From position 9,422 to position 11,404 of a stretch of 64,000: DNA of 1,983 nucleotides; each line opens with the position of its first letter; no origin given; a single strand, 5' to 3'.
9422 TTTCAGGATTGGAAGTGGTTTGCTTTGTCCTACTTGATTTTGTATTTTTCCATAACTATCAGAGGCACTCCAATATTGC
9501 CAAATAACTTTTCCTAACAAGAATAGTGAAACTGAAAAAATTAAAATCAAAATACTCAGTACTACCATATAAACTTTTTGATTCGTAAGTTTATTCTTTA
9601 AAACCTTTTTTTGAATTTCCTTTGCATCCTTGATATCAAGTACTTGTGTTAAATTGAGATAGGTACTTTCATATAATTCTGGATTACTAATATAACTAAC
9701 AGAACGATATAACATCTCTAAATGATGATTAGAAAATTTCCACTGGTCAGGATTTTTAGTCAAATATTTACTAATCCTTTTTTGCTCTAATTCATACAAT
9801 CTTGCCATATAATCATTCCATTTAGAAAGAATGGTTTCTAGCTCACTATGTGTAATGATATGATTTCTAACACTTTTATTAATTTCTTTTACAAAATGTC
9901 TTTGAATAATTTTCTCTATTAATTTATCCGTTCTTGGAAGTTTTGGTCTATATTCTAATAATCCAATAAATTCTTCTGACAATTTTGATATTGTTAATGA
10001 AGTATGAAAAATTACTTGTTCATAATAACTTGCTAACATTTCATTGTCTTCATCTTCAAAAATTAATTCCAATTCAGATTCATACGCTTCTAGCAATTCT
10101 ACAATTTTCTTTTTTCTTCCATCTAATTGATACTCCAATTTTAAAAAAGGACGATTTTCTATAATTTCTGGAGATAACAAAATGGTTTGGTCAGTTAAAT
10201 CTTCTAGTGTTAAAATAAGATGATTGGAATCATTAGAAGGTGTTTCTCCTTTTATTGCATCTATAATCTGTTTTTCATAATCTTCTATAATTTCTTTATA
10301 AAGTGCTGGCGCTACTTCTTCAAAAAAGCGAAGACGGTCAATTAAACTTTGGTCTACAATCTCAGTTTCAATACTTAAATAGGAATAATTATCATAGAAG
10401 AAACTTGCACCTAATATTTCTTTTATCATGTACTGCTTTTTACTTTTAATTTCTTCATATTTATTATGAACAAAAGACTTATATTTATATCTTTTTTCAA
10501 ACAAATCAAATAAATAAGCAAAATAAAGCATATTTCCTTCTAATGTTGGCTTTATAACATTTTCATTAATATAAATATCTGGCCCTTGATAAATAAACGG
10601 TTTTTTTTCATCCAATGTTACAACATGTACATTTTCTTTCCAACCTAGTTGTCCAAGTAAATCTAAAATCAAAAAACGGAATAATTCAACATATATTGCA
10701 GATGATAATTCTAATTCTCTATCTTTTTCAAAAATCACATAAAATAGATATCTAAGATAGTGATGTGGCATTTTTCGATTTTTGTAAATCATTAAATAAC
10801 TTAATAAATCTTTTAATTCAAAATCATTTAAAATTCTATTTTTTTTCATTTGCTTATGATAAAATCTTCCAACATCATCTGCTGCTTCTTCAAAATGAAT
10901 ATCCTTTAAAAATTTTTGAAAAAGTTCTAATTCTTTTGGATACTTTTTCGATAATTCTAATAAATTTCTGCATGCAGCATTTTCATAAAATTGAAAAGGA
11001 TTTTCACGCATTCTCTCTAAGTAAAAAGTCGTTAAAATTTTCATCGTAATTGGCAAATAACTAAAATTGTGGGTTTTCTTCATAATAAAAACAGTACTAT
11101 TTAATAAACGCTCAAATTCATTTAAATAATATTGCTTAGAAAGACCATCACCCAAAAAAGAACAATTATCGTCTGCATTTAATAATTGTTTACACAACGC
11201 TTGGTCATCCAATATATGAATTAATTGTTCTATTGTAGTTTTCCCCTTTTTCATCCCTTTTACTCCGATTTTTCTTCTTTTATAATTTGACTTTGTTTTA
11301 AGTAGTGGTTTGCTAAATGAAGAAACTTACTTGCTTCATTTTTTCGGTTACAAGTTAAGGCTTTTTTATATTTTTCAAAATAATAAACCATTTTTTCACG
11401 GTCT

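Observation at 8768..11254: Sortase B-like domain fused to a roughly 555-aa cytoplasmic domain of unknown function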

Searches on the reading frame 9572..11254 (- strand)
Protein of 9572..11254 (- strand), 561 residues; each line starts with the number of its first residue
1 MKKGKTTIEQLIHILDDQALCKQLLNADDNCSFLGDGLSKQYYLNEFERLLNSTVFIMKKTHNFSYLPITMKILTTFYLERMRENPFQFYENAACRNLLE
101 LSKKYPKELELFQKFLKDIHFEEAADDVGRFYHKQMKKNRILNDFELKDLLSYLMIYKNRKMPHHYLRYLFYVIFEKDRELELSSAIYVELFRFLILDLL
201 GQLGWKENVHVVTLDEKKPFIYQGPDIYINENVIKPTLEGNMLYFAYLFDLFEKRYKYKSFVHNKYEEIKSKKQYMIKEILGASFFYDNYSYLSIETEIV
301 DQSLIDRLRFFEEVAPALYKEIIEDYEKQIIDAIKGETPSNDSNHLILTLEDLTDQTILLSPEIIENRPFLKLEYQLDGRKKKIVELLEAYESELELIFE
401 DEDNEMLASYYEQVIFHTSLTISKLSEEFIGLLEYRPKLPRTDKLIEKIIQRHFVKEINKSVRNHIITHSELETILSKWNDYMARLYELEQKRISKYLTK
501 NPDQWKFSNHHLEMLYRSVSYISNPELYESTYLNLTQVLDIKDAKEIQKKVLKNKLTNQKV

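Call 7: find_homologous_proteins(query=window:9572-11254:-, max_evalue=0.001)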
Query seq(561 aa) (561 aa): 13 proteins with E <= 0.001 among 8000 candidates.
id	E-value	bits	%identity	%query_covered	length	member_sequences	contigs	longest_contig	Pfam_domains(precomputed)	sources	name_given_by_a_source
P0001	0.0e+0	1094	88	100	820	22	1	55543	PF04203.19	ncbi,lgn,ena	-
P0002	0.0e+0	1080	87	100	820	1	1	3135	PF04203.19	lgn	-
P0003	0.0e+0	1074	86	100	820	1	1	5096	PF04203.19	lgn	-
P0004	6.4e-277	938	76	100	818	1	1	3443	PF04203.19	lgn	-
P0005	2.0e-233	794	65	100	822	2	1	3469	PF04203.19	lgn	-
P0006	1.6e-230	785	65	100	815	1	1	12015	PF04203.19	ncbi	-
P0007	5.7e-220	750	60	100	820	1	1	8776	PF04203.19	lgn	-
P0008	1.7e-211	722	60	100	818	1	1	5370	PF04203.19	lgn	-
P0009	1.4e-194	666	90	59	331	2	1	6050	-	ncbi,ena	-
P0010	6.4e-188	644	58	100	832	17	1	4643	PF04203.19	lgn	-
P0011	1.1e-186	640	55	100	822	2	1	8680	PF04203.19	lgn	-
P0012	1.8e-150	520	49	100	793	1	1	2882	PF04203.19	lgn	-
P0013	3.8e-148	513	49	100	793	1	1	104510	PF04203.19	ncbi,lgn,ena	-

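Call 14: find_related_loci(query=A2, collection=genome_contigs, flank=10000)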
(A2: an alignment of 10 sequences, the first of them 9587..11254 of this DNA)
Query A2 (556 aa) in genome_contigs; peptide patterns used: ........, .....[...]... (x = any residue, [..] = any of these).
28 stretches matched a pattern; 8 encode a relative of the query (tblastn E <= 1e-3); 8 distinct loci.
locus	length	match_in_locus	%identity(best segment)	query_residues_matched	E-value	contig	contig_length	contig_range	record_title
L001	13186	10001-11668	88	1-556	0e+0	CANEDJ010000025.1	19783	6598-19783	MAG TPA_asm: uncultured Tenericutes bacterium isolate SRR19981122_bin.17_metawrap_v1.3_MAG genome assembly, contig: NODE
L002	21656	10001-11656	88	5-556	0e+0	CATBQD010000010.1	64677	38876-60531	MAG: uncultured Bacilli bacterium isolate extra-SRR5927706.69_1677798363 genome assembly, contig: NODE_235_length_64677_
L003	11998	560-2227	84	1-556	0e+0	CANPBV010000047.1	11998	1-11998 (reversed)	MAG TPA_asm: uncultured Tenericutes bacterium isolate SRR15604531_bin.56_metawrap_v1.3_MAG genome assembly, contig: NODE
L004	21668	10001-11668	88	1-556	0e+0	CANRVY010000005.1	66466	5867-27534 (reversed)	MAG TPA_asm: uncultured Tenericutes bacterium isolate SRR15730544_bin.10_metawrap_v1.3_MAG genome assembly, contig: NODE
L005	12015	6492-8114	65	1-544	0e+0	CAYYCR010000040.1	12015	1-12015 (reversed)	MAG TPA_asm: uncultured Muribaculaceae bacterium isolate SRP287540_co2_371 genome assembly, contig: NODE_5954_length_120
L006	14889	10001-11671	57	1-556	0e+0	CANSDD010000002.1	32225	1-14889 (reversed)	MAG TPA_asm: uncultured Tenericutes bacterium isolate SRR15510215_bin.47_metawrap_v1.3_MAG genome assembly, contig: NODE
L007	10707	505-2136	50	4-556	5e-163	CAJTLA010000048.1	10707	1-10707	MAG TPA_asm: uncultured Bacilli bacterium isolate MGBC102946 genome assembly, contig: MGBC102946.48, whole genome shotgu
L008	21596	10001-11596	48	4-556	4e-157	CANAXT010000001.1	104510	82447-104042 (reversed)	MAG TPA_asm: uncultured Tenericutes bacterium isolate SRR16350204_bin.22_metawrap_v1.3_MAG genome assembly, contig: NODE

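Call 24: search_protein_representatives(alignment_id=A2)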
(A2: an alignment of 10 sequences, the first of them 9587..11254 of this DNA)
Query: 10 sequences, 559 profile positions. Proteins with E-value up to 0.001 (for the whole library): 14; up to 1e-10: 5; up to 1e-30: 3. The best 14 are listed.
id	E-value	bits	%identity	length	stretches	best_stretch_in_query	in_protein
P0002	1.9e-288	974.2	-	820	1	1-558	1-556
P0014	8.7e-106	371.2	-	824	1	6-558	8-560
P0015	1.1e-56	209.2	-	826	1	10-556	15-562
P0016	5.7e-15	71.5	-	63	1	1-66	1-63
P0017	1.5e-13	66.8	-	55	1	510-559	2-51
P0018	1.5e-10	56.9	-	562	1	11-430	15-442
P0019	2.7e-08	49.4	-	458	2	266-491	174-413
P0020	2.4e-06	43.0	-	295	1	225-429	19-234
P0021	1.7e-05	40.1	-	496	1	262-486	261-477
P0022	4.3e-05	38.9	-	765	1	276-410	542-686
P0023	1.0e-04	37.6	-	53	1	373-419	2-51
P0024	1.4e-04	37.1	-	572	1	227-460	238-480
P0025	1.7e-04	36.9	-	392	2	222-468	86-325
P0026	2.7e-04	36.2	-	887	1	348-477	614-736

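Call 26: search_protein_families(library=pfam, proteins=[P0014, P0015, P0018, P0019, P0020, P0021, P0022, P0024, P0025, P0026], max_evalue=1)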
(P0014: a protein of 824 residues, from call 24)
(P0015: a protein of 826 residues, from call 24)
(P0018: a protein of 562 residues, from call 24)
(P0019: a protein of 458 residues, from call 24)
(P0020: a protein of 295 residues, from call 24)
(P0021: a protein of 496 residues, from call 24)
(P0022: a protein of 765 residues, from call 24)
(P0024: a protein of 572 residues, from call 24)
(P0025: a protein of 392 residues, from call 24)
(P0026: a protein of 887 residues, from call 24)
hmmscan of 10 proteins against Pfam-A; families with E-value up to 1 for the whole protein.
P0014 (824 aa): 4 families
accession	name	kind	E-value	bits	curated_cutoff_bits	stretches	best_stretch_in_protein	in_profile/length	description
PF04203.18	Sortase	-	2.7e-09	37.3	26.6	1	661-817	8-124/125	Sortase domain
PF15957.10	Comm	-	0.058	14.1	27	1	567-608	15-50/110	Commissureless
PF00670.27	AdoHcyase_NAD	-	0.066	13.8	27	1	345-401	69-124/162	S-adenosyl-L-homocysteine hydrolase, NAD binding domain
PF13314.11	DUF4083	-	0.086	13.3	25.4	1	565-597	6-38/57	Domain of unknown function (DUF4083)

P0015 (826 aa): 7 families
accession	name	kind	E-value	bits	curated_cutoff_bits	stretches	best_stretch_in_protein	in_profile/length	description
PF04203.18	Sortase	-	1.2e-15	57.7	26.6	1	656-820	1-125/125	Sortase domain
PF00558.24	Vpu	-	0.0004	20.5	24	1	572-635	5-67/81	Vpu protein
PF16020.10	Deltameth_res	-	0.0085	16.3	27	1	562-592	11-41/52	Deltamethrin resistance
PF15102.11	TMEM154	-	0.03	14.6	30.3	0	555-603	46-96/153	TMEM154 protein family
PF23906.1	DUF7248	-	0.13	12.7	27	1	563-598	3-37/58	Family of unknown function (DUF7248)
PF14030.11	DUF4245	-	0.25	11.7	30.1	1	567-690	4-118/165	Protein of unknown function (DUF4245)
PF12963.12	DUF3852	-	0.5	11.2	25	0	565-602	39-80/107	Protein of unknown function (DUF3852)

P0018 (562 aa): 0 families

P0019 (458 aa): 3 families
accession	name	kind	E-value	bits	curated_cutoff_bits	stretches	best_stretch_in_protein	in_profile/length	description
PF03574.21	Peptidase_S48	-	0.054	14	27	1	12-69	78-134/149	Peptidase family S48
PF07830.18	PP2C_C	-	0.14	13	28.5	1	14-52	25-63/80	Protein serine/threonine phosphatase 2C, C-terminal domain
PF22320.2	Zona_CL1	-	0.14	12.5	26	0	350-411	22-80/131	Zonadhesin, first cohesin-like domain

P0020 (295 aa): 1 family
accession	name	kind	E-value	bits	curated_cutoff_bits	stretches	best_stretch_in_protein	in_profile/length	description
PF11055.13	Gsf2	-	0.00074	18.8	25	1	35-167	207-332/373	Glucose signalling factor 2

P0021 (496 aa): 2 families
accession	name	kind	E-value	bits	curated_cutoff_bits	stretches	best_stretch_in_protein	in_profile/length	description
PF17919.7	RT_RNaseH_2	-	0.12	12.9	29.8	1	103-183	4-85/100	RNase H-like domain found in reverse transcriptase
PF21289.3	EDC4_C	-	0.86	9.8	27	0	275-329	63-117/121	Enhancer of mRNA-decapping protein 4, C-terminal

P0022 (765 aa): 1 family
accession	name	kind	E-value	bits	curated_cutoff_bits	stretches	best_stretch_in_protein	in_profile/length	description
PF02343.21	TRA-1_regulated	-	0.1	13.1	27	1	596-649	43-98/129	TRA-1 regulated protein R03H10.4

P0024 (572 aa): 0 families

P0025 (392 aa): 0 families

P0026 (887 aa): 4 families
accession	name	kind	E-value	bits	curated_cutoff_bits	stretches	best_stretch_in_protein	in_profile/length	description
PF22845.2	DUF3097_N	-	0.0027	17.8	28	1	551-582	16-46/61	DUF3097, N-terminal domain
PF22287.2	TraI-like_C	-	0.028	14.8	28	1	573-610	12-49/85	TraI-like C-terminal domain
PF17764.6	PriA_3primeBD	-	0.077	13.3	22.7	1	278-314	49-85/96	3'DNA-binding domain (3'BD)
PF10263.15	SprT-like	-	0.096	13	25.6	1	393-457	10-78/108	SprT-like family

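Call 31: find_homologous_proteins(query=A4, max_evalue=0.001)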
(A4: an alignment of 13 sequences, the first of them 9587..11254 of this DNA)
Query A4 (13 sequences) (556 aa, profile of the alignment): 14 proteins with E <= 0.001 among 8000 candidates.
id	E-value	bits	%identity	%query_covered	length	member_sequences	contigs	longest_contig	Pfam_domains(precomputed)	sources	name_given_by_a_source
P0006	7.1e-203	693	65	98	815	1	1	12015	PF04203.19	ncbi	-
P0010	5.0e-194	664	58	100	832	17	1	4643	PF04203.19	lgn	-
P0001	4.1e-190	651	88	100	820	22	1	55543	PF04203.19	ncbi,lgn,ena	-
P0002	5.3e-190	651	88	100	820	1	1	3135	PF04203.19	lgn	-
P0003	6.9e-190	650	87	100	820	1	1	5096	PF04203.19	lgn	-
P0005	5.5e-183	628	66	100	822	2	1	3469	PF04203.19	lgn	-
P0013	8.3e-181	620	49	100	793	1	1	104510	PF04203.19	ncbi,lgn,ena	-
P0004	1.4e-180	620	76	100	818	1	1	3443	PF04203.19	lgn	-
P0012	2.8e-179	615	49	100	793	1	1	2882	PF04203.19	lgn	-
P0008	1.0e-170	587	60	100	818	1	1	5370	PF04203.19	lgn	-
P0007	1.1e-167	577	61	100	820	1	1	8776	PF04203.19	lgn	-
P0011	1.3e-159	550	55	100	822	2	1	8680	PF04203.19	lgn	-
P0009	4.0e-125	437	90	60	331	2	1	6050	-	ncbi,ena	-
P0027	6.0e-75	271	88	39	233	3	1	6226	-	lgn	-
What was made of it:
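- Two short N-terminal fragments, P0009 and P0027, exist in the databases (calls 7, 31).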

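Call 32: search_solved_structures(query=A4, max_evalue=10)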
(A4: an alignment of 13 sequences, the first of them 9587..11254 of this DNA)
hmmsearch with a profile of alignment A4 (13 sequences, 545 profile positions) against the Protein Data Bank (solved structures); distinct sequences matched with E-value up to 10: 3.
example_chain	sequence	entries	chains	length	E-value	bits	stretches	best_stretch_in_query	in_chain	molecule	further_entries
4y6w_A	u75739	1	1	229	0.012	17.4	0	365-402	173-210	NaB(AB)3ACb - light chain TPR-like repeats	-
4y6c_A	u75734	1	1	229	0.11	14.3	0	365-402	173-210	ANSERINA PUTATIVE KINESIN LIGHT chain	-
2w58_A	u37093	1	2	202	0.5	12.1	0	232-270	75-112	PRIMOSOME COMPONENT (HELICASE LOADER)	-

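Call 34: find_encoding_contigs(protein=P0018, flank=6000, max_places=4)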
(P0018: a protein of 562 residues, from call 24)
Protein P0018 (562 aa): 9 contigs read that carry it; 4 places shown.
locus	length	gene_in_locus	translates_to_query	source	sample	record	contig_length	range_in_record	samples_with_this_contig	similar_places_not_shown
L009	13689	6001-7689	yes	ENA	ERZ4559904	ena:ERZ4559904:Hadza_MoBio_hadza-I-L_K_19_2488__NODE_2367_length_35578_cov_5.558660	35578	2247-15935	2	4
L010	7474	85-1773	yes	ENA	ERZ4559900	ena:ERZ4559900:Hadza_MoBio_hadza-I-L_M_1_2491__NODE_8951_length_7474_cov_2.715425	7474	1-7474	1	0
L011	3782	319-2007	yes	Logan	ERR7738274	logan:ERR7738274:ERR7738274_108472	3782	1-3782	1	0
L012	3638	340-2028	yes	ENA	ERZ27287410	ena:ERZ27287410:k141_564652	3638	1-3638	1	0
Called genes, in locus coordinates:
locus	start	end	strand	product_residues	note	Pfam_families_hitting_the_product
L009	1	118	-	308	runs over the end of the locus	PF02661:Fic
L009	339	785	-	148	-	-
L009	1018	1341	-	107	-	-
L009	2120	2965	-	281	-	PF01678:DAP_epimerase, PF02567:PhzC-PhzF (weak), PF01678:DAP_epimerase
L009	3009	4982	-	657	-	PF17191:RecG_wedge, PF04851:ResIII, PF00270:DEAD, PF22590:Cas3-like_C_2 (faint), PF00271:Helicase_C, PF19833:RecG_dom3_C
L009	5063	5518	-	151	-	-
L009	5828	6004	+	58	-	-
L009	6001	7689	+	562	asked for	-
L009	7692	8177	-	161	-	-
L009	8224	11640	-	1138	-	PF01855:POR_N, PF17147:PFOR_II, PF01558:POR, PF10371:EKR, PF13183:Fer4_8 (weak), PF12838:Fer4_7, PF13484:Fer4_16, PF02775:TPP_enzyme_C, +3 more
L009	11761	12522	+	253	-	-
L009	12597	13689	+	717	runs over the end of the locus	PF09925:DUF2157 (weak)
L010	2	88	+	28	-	?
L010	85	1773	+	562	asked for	-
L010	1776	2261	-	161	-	-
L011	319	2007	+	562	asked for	-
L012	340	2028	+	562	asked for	-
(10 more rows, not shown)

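Call 35: find_encoding_contigs(protein=P0015, flank=8000, max_places=4)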
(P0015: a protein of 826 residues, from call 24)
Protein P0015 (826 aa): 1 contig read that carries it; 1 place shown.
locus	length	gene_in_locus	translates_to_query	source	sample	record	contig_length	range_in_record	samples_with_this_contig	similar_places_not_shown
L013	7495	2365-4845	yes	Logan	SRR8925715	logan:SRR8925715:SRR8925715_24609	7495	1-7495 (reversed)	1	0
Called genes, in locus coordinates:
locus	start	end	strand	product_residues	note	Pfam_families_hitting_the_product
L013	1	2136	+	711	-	?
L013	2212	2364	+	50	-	-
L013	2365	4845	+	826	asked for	PF04203:Sortase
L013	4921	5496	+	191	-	-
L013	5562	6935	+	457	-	PF02878:PGM_PMM_I, PF02879:PGM_PMM_II, PF02880:PGM_PMM_III, PF00408:PGM_PMM_IV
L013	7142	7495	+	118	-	?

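Call 39: find_encoding_contigs(protein=P0014, flank=8000, max_places=4)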
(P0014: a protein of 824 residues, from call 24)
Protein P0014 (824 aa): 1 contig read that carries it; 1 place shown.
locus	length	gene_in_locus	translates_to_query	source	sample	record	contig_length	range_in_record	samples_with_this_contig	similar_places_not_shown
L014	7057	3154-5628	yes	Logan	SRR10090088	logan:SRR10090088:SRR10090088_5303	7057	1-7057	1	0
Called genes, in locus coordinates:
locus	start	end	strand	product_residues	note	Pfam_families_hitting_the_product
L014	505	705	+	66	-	-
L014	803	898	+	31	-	-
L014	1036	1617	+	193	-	PF01381:HTH_3, PF12844:HTH_19, PF13560:HTH_31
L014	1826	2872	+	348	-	PF00144:Beta-lactamase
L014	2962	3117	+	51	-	-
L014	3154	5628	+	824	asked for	PF04203:Sortase (weak)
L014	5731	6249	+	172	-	-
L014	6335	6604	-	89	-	PF12844:HTH_19 (weak), PF13560:HTH_31, PF01381:HTH_3, PF13443:HTH_26 (weak)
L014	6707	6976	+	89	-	-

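Call 44: predict_structure(alignment_id=A4)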
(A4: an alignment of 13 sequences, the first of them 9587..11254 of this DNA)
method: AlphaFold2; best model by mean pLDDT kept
length: 556 residues; sequences in the alignment: 13
mean_pLDDT: 87.1   pTM: 0.71
mean pLDDT of the five models: 87.1, 85.9, 85.7, 84.5, 84.1
residues with pLDDT >= 90: 299; 70-90: 210; 50-70: 38; < 50: 9
segments of 3 or more residues with pLDDT < 50: 338-345
pLDDT, mean of each block of 10 residues (from residue 1): 71 88 74 70 89 92 93 93 84 86 93 93 87 89 88 84 89 83 87 94 89 88 90 90 93 89 88 93 90 90 94 93 92 68 61 91 93 94 96 90 89 92 93 94 96 92 86 90 90 88 92 92 82 56 73 68
secondary structure, 60 per line:
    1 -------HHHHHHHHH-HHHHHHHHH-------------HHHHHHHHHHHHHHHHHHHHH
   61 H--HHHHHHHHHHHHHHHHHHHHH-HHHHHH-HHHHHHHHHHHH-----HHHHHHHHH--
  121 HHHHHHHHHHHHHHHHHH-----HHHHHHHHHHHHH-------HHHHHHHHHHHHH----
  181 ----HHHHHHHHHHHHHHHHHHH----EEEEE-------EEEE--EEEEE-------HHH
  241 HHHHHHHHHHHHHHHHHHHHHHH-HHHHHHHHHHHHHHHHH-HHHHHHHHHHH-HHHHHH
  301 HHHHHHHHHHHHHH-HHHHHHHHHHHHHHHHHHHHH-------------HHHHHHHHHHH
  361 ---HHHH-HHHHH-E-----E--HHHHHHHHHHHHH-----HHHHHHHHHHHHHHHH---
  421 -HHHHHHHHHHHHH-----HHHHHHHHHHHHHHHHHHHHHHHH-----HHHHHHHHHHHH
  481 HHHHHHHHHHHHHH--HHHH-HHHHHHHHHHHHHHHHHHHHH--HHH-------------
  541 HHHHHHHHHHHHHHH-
elements in order: H8-16 H18-26 H40-61 H64-84 H86-91 H93-104 H110-118 H121-138 H144-156 H164-176 H185-203 E208-212 E220-223 E226-230 H238-263 H265-281 H283-293 H295-314 H316-336 H350-360 H364-367 H369-373 H384-396 H402-417 H422-434 H440-463 H469-494 H497-500 H502-522 H541-555
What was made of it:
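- On Zincin / gluzincin metallopeptidase (N-domain): The secondary-structure order in the AF2 model fits (call 44).
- Predicted helix, three strands, motif helix and later Glu helix, as in gluzincins: call 44.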

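Call 47: search_protein_families(library=phrogs, proteins=[window:9587-11254:-, P0018, P0019, P0020, P0021, P0022, P0024, P0025, P0026], max_evalue=0.1)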
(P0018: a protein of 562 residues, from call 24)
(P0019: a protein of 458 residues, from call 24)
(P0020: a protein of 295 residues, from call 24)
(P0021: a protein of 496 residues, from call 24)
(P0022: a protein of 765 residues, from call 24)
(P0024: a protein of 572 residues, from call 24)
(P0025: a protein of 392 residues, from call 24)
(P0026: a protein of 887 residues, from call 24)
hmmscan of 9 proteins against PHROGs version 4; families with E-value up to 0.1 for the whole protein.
window:9587-11254:- (556 aa): 0 families

P0018 (562 aa): 1 family
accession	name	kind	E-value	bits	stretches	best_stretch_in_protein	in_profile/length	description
phrog_38367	-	unknown function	0.011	16.7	0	449-506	5-61/131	-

P0019 (458 aa): 1 family
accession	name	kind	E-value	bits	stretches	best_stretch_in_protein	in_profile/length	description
phrog_9337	-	unknown function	0.011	16.8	0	330-360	43-73/132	-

P0020 (295 aa): 1 family
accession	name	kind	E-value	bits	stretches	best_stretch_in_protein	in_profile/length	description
phrog_18857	-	unknown function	0.088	14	1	219-252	80-113/117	-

P0021 (496 aa): 0 families

P0022 (765 aa): 0 families

P0024 (572 aa): 2 families
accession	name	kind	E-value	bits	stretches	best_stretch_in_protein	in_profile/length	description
phrog_6361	-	unknown function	0.0044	17.7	1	229-270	65-98/203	-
phrog_29890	-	unknown function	0.014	16.7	0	6-28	11-33/65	-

P0025 (392 aa): 1 family
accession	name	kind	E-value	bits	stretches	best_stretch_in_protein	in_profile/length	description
phrog_17566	-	unknown function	0.086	14.2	0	120-187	15-85/134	-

P0026 (887 aa): 1 family
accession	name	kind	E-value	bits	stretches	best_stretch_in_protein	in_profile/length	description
phrog_26302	-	unknown function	0.00058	21.2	1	722-810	31-116/159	-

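Call 58: fold_search(model_id=the predicted structure, library=pdb)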
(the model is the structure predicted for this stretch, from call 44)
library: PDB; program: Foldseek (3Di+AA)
matches with E <= 10: 350; with E <= 0.001: 0
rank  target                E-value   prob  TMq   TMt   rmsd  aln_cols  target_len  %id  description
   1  9hma                  3.9e-02  0.28  0.14  0.07  26.5       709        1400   12  Cryo-EM structure of apo human separase (released 2025-09-03)
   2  4hav_C                4.3e-02  0.41  0.15  0.11  22.2       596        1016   13  Crystal structure of CRM1 inhibitor Anguinomycin A in complex with CRM1-Ran-RanBP1 (released 2013-01-09)
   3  4hb3_C                4.3e-02  0.38  0.16  0.11  22.3       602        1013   12  Crystal structure of CRM1(T539S)-Ran-RanBP1 with weakly bound unmodeled Leptomycin B (released 2013-01-09)
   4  2jkr_A                4.7e-02  0.41  0.16  0.15  23.4       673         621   10  AP2 CLATHRIN ADAPTOR CORE with Dileucine peptide RM(phosphoS)QIKRLLSE (released 2008-10-28)
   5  8ga7                  5.1e-02  0.25  0.11  0.12  27.5       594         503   12  Geometrically programmable nanomaterial construction using regularized protein building blocks (released 2024-03-13)
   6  6xte_A                5.3e-02  0.51  0.18  0.13  20.8       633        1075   11  Human karyopherin RanBP5 (isoform-1) (released 2020-04-22)
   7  7blp_A                5.5e-02  0.38  0.15  0.12  21.7       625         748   12  Vps35/Vps29 arch of fungal membrane-assembled retromer:Grd19 complex (released 2021-02-10)
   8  3m1i_C                6.5e-02  0.30  0.15  0.10  22.0       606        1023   14  Crystal structure of yeast CRM1 (Xpo1p) in complex with yeast RanBP1 (Yrb1p) and yeast RanGTP (Gsp1pGTP) (released 2010-06-02)
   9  7z8t_D                8.8e-02  0.30  0.15  0.10  23.2       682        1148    9  CAND1-SCF-SKP2 CAND1 engaged SCF rocked (released 2023-04-19)
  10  9xzj_C                8.8e-02  0.16  0.11  0.09  22.0       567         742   14  Cryo-EM structure of F-box helicase 1 (FBH1) bound to an SCF ubiquitin ligase complex and a 3-way DNA fork (consensus  (released 2026-01-28)
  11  5hay_A                9.2e-02  0.35  0.17  0.17  21.6       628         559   12  Crystal structure of Chaetomium thermophilum Nup170 CTD Y905M L1007M L1183M V1292M mutant (released 2016-04-20)
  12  7z8r_C                9.2e-02  0.20  0.12  0.11  21.9       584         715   11  CAND1-CUL1-RBX1 (released 2023-04-19)
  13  6oxl_B                1.0e-01  0.23  0.16  0.15  22.0       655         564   13  CRYO-EM STRUCTURE OF PHOSPHORYLATED AP-2 (mu E302K) BOUND TO NECAP IN THE PRESENCE OF SS DNA (released 2019-09-11)
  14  9qo5_I                1.0e-01  0.16  0.12  0.11  22.1       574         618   13  Dissociation-state-4 of 9-subunit CSN and SCF (SKP1-SKP2-CKS1) complex (released 2026-02-04)
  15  5dis_A                1.2e-01  0.23  0.15  0.10  23.3       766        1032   11  Crystal structure of a CRM1-RanGTP-SPN1 export complex bound to a 113 amino acid FG-repeat containing fragment of Nup2 (released 2015-11-04)
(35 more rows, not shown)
